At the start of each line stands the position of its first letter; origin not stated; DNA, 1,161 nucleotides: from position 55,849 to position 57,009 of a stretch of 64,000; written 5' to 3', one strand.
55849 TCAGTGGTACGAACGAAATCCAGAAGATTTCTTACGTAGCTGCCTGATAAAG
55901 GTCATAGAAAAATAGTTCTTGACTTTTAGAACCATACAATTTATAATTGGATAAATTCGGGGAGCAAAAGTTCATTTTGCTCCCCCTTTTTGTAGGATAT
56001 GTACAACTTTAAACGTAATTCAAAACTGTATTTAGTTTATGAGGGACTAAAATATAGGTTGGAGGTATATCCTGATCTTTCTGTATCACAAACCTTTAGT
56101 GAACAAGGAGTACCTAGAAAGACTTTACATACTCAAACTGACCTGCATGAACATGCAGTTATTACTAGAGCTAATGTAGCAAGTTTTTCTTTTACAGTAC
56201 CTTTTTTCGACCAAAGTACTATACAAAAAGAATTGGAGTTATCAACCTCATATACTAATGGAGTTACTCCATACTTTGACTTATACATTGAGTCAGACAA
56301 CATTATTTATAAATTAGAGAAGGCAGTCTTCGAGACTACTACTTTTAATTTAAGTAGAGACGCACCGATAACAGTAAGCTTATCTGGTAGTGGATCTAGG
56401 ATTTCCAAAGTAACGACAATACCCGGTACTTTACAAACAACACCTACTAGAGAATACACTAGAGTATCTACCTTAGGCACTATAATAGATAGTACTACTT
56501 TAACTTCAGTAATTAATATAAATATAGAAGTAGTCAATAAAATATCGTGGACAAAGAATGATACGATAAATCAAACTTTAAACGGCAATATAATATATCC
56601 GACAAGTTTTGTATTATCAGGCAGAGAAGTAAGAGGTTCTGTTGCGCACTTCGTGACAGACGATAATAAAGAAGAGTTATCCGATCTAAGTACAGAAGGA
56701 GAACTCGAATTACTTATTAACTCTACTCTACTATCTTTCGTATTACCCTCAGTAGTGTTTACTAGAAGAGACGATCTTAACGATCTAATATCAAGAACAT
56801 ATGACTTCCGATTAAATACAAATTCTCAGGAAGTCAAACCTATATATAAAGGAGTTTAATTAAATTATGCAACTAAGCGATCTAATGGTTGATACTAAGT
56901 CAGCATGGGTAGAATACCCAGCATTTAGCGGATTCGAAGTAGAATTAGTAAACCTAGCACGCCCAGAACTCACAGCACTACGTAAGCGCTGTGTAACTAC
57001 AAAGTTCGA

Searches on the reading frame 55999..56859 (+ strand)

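Call 59: search_protein_families(library=pfam, proteins=[window:55999-56859:+], max_evalue=0.001)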
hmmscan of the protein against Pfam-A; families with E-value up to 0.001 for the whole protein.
window:55999-56859:+ (286 aa): 2 families
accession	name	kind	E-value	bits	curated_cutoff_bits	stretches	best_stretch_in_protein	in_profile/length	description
PF23779.1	Baseplate_Tube_p140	-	1.6e-28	100.1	27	1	2-280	3-290/298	Bacteriophage Baseplate Tube Protein Family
PF18906.5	Phage_tube_2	-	3.1e-05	24.1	27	1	62-243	78-240/266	Phage tail tube protein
